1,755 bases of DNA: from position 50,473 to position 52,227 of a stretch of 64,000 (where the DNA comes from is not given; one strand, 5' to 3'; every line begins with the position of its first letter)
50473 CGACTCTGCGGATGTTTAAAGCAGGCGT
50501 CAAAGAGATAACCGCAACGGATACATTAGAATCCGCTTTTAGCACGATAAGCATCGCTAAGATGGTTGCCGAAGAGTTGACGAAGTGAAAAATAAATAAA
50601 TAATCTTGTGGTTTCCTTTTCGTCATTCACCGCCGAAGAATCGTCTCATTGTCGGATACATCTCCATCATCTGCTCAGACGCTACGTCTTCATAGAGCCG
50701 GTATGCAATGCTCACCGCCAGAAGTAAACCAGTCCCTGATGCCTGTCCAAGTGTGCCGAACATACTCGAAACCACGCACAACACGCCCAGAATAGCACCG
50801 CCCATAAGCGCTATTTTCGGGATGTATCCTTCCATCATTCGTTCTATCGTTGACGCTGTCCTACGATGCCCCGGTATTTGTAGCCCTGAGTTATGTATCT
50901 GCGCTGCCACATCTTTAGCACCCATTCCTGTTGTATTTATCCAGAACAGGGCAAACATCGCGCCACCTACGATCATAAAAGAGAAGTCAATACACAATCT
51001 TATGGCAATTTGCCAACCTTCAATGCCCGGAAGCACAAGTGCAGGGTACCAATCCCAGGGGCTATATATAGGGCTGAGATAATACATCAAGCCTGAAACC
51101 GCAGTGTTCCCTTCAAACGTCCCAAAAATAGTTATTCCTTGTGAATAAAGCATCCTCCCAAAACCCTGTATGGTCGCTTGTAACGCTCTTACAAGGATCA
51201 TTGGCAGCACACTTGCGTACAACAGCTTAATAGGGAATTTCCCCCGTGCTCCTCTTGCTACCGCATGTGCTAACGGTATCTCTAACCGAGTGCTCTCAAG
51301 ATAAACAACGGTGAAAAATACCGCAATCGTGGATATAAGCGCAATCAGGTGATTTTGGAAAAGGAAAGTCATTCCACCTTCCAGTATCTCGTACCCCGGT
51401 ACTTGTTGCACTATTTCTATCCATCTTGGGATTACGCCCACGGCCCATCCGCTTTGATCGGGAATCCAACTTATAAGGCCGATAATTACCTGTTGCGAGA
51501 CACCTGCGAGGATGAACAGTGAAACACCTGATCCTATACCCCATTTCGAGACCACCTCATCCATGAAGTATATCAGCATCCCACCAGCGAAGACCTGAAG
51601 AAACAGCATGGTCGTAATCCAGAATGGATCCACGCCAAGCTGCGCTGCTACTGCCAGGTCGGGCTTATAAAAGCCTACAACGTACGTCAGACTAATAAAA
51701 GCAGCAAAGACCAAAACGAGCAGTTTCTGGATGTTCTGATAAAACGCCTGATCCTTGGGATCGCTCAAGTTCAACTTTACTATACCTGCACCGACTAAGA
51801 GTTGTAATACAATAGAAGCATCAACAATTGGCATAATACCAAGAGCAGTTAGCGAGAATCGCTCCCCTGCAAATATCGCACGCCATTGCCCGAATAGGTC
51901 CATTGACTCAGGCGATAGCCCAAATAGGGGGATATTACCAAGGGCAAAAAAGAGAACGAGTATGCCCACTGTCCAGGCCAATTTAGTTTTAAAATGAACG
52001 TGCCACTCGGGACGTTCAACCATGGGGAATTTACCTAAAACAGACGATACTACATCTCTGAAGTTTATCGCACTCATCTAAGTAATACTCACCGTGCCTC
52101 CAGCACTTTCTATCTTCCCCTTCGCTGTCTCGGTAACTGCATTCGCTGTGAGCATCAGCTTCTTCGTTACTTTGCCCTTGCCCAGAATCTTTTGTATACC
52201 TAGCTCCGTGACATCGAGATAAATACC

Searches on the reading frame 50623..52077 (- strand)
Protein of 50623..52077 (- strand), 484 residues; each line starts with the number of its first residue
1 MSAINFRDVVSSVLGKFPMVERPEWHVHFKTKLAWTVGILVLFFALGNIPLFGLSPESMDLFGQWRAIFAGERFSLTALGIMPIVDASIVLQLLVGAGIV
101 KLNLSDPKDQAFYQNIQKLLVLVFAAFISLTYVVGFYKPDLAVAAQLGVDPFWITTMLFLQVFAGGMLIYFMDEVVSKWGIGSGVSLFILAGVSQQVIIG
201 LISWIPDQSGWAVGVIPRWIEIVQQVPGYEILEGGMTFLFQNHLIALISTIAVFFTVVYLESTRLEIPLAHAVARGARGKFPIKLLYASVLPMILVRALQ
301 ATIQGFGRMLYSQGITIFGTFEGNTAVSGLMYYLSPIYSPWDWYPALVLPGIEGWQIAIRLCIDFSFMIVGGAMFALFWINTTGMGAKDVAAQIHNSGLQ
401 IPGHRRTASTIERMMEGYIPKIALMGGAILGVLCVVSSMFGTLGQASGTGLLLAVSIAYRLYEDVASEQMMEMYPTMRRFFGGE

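Call 22: search_protein_families(library=pfam, proteins=[window:50623-52077:-], max_evalue=0.00001)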
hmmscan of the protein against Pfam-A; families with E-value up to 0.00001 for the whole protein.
window:50623-52077:- (484 aa): 2 families
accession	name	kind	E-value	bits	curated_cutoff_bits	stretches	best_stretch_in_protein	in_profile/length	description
PF00344.25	SecY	-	1e-66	225.9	32.2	1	75-462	1-306/306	SecY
PF10559.14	Plug_translocon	-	1.1e-11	44.8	22.1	1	41-73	1-34/35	Plug domain of Sec61p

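Call 38: find_related_loci(query=window:50623-52077:-, collection=genome_contigs, flank=1000)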
Query window:50623-52077:- (484 aa) in genome_contigs; peptide patterns used: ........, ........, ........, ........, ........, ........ (x = any residue, [..] = any of these).
118 stretches matched a pattern; 95 encode a relative of the query (tblastn E <= 1e-3); the best 80 are kept; 78 distinct loci.
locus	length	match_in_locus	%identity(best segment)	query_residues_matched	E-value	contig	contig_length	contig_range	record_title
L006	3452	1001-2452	96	1-484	0e+0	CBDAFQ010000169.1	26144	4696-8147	MAG: uncultured ANME-1 euryarchaeote isolate MAG_104 genome assembly, contig: k141_394806, whole genome shotgun sequence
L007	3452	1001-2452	95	1-484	0e+0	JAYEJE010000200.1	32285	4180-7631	MAG: Methanobacteriota archaeon isolate MAG172 MAG172_200, whole genome shotgun sequence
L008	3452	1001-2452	95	1-484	0e+0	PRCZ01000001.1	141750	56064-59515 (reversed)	ANME-1 cluster archaeon AG-394-G06 NODE_1_length_141750_cov_78.6704, whole genome shotgun sequence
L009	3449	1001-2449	94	1-483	0e+0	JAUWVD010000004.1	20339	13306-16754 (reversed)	MAG: Methanophagales archaeon isolate CSMAG_2623 CSMAG_2623_k141_3456992_length_20339_cov_31.8250, whole genome shotgun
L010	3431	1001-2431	95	1-477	0e+0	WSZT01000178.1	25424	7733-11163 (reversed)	MAG: Methanophagales archaeon isolate GLR107 c_000000258853, whole genome shotgun sequence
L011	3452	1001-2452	95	1-484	0e+0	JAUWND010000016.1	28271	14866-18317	MAG: Methanophagales archaeon isolate CSMAG_2415 CSMAG_2415_k141_59102_length_28271_cov_8.9862, whole genome shotgun seq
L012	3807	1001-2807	83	1-484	0e+0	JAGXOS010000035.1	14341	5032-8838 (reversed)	Methanomicrobia archaeon LH_S14 NODE_35_length_14341_cov_16.909352, whole genome shotgun sequence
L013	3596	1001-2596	81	1-484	0e+0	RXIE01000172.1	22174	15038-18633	MAG: Methanophagales archaeon ANME-1-THS DGJ9_scaffold_1698, whole genome shotgun sequence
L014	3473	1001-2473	82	1-482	0e+0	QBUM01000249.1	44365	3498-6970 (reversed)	ANME-1 cluster archaeon GoMg2 GOMG2_3, whole genome shotgun sequence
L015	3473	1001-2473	81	1-482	0e+0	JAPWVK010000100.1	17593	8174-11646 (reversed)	MAG: Methanophagales archaeon isolate SB_Co_68 SB_Co_68_000000000100, whole genome shotgun sequence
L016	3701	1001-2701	81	1-484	0e+0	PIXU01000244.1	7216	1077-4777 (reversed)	MAG: Methanophagales archaeon isolate WYZ-LMO13 WYZ-LMO13_contig338839, whole genome shotgun sequence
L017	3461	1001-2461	80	1-484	0e+0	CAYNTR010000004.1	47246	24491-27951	MAG TPA_asm: uncultured Halobacteria archaeon isolate binchicken_co395_157 genome assembly, contig: NODE_61_length_47246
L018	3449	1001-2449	82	1-482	0e+0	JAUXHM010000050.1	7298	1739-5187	MAG: Methanophagales archaeon isolate CSMAG_2955 CSMAG_2955_k119_1396521_length_7298_cov_18.0000, whole genome shotgun s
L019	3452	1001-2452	81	1-484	0e+0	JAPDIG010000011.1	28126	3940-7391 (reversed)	MAG: Methanophagales archaeon isolate FWG147 FWG147_ANME1qexz01_contig011_0028126bp, whole genome shotgun sequence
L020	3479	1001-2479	82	1-483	0e+0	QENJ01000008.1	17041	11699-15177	Candidatus Methanophagaceae archaeon isolate CONS3730H04p2b1 Ga0123297_1029, whole genome shotgun sequence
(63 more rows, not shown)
